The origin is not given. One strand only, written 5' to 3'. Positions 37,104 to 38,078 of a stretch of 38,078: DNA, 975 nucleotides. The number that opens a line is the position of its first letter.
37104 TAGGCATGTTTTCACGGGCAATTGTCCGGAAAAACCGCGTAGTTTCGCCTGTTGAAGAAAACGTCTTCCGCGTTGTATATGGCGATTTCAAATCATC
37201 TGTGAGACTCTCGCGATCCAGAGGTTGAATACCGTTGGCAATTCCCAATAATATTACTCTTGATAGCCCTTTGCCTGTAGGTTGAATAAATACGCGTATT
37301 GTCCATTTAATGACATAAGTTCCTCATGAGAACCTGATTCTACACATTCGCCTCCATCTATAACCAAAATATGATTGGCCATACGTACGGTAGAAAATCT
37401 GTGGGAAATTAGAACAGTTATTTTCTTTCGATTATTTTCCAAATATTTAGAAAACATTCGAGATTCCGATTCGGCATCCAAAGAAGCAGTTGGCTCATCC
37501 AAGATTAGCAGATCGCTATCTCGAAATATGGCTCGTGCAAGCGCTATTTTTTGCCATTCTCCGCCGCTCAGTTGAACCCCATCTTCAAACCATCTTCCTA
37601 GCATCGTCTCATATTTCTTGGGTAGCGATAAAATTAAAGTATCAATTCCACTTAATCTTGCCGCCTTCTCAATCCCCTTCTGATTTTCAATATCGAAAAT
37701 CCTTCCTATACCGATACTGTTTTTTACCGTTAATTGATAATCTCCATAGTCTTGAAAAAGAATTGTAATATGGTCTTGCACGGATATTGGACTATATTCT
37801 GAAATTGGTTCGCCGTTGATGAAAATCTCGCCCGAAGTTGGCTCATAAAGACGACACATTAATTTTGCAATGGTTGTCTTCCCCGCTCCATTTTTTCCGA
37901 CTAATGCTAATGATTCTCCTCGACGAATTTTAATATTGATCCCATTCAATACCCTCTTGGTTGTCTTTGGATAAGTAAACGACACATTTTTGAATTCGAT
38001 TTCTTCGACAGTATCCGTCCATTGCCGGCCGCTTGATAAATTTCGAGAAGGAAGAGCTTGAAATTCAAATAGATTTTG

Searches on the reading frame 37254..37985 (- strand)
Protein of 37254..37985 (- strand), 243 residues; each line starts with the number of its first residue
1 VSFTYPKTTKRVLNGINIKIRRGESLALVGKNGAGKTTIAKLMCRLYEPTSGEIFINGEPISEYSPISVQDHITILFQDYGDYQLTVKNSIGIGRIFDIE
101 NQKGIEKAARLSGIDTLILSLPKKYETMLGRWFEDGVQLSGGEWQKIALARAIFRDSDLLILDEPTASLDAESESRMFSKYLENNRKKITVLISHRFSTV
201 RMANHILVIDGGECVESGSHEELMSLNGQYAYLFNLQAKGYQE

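Call 6: search_protein_families(library=pfam, proteins=[window:37254-37985:-], max_evalue=0.01)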
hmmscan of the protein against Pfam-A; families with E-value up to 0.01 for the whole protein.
window:37254-37985:- (243 aa): 5 families
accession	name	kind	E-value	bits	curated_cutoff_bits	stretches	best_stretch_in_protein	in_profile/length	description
PF00005.33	ABC_tran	-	1.3e-30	107.2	25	1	13-167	1-137/137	ABC transporter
PF02463.25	SMC_N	-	4.1e-06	26.8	40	1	27-207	28-209/220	RecF/RecN/SMC N terminal domain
PF13304.12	AAA_21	-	0.00016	22.3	27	0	27-43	3-19/304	AAA domain, putative AbiEii toxin, Type IV TA system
PF13175.12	AAA_15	-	0.0016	18.6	32.1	1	27-79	27-83/374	AAA ATPase domain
PF13401.12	AAA_22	-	0.0092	16.7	27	0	23-48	5-30/130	AAA domain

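Call 28: search_protein_families(library=ncbifam, proteins=[window:37254-37985:-], max_evalue=0.001)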
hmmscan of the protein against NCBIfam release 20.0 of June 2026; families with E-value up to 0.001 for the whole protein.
window:37254-37985:- (243 aa): 189 families (the best 25 are shown)
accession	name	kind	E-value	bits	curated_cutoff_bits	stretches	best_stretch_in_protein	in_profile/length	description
TIGR02203.1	MsbA_lipidA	equivalog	2.9e-61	207.7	602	1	2-239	338-571/572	lipid A export permease/ATP-binding protein MsbA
TIGR02204.1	MsbA_rel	hypoth_equivalog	1.3e-60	205.7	780.4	1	2-237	344-575/576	ABC transporter, permease/ATP-binding protein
NF008381.0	PRK11176.1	equivalog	8.3e-57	192.8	867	1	2-238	348-580/582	lipid A ABC transporter ATP-binding protein/permease MsbA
TIGR00958.1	3a01208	subfamily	3.9e-56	190.7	874.6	1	2-233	485-710/711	antigen peptide transporter 2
TIGR01846.1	type_I_sec_HlyB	subfamily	6.5e-56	190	725.55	1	2-238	462-693/694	type I secretion system permease/ATPase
NF045513.1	HepA_fam_ABC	equivalog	3.5e-54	184.3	725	1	2-237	380-609/610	heterocyst formation ABC transporter subunit HepA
NF010178.0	PRK13657.1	equivalog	4e-54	184.1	733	1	2-236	341-569/588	glucan ABC transporter ATP-binding protein/ permease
TIGR03375.1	type_I_sec_LssB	subfamily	2.8e-53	181.3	693.1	1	2-225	472-690/696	type I secretion system permease/ATPase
TIGR03796.1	NHLM_micro_ABC1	equivalog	2.1e-51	175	853.3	1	2-234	484-709/710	NHLP family bacteriocin export ABC transporter peptidase/permease/ATPase subunit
NF052233.1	CphA_assoc_ABC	equivalog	1.3e-49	169.2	880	1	8-240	519-746/766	cyanophycin metabolism-associated ABC transporter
NF008364.0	PRK11160.1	equivalog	2.7e-49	168.2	630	1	2-233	345-571/575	heme ABC transporter ATP-binding protein/permease CydC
TIGR01192.1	chvA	subfamily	4.3e-47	161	585.4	1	2-234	341-567/585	glucan export ABC transporter ATP-binding protein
TIGR01842.1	type_I_sec_PrtD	subfamily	7.8e-46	156.7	510.15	1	3-224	324-541/544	type I secretion system permease/ATPase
TIGR01193.1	bacteriocin_ABC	subfamily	2.4e-45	155.3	523.85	1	2-235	480-707/708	peptide cleavage/export ABC transporter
TIGR02857.1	CydD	equivalog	7.7e-45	153.8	435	1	2-208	328-528/529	thiol reductant ABC exporter subunit CydD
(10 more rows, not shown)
